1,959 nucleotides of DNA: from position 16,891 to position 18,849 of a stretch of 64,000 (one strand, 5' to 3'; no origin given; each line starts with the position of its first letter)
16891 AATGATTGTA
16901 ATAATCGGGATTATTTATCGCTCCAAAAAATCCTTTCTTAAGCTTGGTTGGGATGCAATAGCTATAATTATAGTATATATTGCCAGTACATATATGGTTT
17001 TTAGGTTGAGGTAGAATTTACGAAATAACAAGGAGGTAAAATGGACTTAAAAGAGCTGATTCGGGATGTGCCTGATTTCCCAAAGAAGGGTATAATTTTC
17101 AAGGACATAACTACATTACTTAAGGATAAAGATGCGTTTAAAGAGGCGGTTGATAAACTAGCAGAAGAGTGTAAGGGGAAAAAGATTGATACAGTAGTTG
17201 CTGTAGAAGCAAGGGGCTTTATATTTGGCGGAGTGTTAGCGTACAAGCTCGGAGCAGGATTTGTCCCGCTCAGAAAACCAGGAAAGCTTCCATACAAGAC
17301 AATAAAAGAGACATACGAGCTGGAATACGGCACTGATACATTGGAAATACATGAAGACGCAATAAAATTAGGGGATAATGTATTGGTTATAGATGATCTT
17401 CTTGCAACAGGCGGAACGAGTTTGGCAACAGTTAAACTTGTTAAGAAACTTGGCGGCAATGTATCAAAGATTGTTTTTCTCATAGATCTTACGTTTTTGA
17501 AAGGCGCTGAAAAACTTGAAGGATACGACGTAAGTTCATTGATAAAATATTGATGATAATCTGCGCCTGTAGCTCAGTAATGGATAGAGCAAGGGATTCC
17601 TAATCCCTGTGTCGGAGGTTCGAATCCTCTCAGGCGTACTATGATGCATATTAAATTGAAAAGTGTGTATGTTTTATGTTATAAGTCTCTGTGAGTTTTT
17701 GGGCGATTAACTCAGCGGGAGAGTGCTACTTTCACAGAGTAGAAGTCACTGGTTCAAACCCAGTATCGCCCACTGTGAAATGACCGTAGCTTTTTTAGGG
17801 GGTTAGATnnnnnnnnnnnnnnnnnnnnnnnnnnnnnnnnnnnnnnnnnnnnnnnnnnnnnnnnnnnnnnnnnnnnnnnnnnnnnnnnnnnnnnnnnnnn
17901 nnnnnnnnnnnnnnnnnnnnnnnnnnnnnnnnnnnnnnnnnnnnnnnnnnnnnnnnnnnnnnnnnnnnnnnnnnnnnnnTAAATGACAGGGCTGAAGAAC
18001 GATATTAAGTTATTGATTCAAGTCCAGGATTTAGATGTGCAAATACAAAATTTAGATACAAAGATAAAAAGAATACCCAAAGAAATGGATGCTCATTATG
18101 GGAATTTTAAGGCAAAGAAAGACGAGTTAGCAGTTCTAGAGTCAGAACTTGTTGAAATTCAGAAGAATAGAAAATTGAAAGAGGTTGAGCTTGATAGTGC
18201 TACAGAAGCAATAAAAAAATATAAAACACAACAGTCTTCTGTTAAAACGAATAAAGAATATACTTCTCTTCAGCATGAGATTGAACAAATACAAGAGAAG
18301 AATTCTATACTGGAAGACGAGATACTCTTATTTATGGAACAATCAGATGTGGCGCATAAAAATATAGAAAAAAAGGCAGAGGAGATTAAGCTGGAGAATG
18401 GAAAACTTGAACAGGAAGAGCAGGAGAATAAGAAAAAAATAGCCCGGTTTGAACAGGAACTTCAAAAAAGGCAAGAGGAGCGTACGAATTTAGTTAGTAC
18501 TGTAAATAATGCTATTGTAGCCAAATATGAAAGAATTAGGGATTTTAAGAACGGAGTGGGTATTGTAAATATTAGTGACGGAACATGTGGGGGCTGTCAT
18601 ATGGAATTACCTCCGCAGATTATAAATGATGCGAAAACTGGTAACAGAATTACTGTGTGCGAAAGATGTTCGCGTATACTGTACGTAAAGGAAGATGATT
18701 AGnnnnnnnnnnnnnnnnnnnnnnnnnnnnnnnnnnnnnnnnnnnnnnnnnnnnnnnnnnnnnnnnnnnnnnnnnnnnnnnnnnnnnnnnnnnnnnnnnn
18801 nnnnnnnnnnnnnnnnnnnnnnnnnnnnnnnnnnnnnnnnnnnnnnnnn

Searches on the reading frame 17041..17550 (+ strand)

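Call 4: search_protein_families(library=pfam, proteins=[window:17041-17550:+], max_evalue=0.01)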
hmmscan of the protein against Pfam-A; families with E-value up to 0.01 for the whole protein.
window:17041-17550:+ (170 aa): 2 families
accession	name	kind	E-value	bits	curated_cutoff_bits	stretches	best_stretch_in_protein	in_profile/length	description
PF00156.33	Pribosyltran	-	2.8e-14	53.1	26.3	1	27-149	5-125/158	Phosphoribosyl transferase domain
PF14681.12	UPRTase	-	4.3e-05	23.5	27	1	112-159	121-168/206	Uracil phosphoribosyltransferase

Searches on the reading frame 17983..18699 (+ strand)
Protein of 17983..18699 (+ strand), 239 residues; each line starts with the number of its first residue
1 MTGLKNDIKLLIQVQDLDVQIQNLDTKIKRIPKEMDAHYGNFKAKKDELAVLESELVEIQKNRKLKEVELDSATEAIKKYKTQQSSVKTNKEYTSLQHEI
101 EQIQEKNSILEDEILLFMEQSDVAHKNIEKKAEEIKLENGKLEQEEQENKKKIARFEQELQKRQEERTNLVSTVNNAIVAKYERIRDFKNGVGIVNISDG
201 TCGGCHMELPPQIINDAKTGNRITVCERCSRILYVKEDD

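Call 4: search_protein_families(library=pfam, proteins=[window:17983-18699:+], max_evalue=0.01)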
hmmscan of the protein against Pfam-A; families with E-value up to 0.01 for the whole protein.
window:17983-18699:+ (239 aa): 3 families
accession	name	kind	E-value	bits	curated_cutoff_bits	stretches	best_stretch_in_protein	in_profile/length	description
PF24481.2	CT398_CC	-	7.1e-18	65.5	27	1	14-187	1-177/180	CT398-like coiled coil hairpin domain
PF02591.20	Zn_ribbon_9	-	1.8e-12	47.5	29.1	1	201-233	1-33/33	C4-type zinc ribbon domain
PF06818.20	Fez1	-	0.0012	19.8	34.4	1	17-169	36-172/199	Fez1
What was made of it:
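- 17983..18702 (+): COG1579/DUF164 protein with a coiled-coil hairpin and a C4 zinc ribbon (CT398/CdsZ, HP0958/FlgZ type). Pfam PF24481 65.5 bits and PF02591 47.5 bits, both above cut-off (call 4).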

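Call 5: search_protein_families(library=ncbifam, proteins=[window:17983-18699:+], max_evalue=0.01)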
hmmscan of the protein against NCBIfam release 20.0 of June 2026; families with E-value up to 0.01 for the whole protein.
window:17983-18699:+ (239 aa): 5 families
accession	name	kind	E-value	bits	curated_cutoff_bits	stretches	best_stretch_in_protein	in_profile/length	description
NF047363.1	Zn_ribbon_CdsZ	equivalog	1.1e-28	100.3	275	1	5-237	2-234/251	zinc ribbon domain regulatory protein CdsZ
TIGR02168.1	SMC_prok_B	equivalog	5.3e-05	21.2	567.35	1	15-184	787-957/1181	chromosome segregation protein SMC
TIGR02169.1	SMC_prok_A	equivalog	0.00014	19.7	729.4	1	13-171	317-469/1165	chromosome segregation protein SMC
NF045487.1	ASRP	equivalog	0.0037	15.9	300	0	20-185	311-469/593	archaea-specific SMC-related protein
TIGR04523.1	Mplasa_alph_rch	subfamily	0.0041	15.1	270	1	10-178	501-665/745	helix-rich protein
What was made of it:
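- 17983..18702 (+): NCBIfam CdsZ 100 bits is below its cut-off of 275 (call 5).
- On COG1579 / DUF164 (CT398-CdsZ, HP0958-FlgZ type) for the upstream gene: The CdsZ equivalog cut-off is not met, 100 against 275 (call 5).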
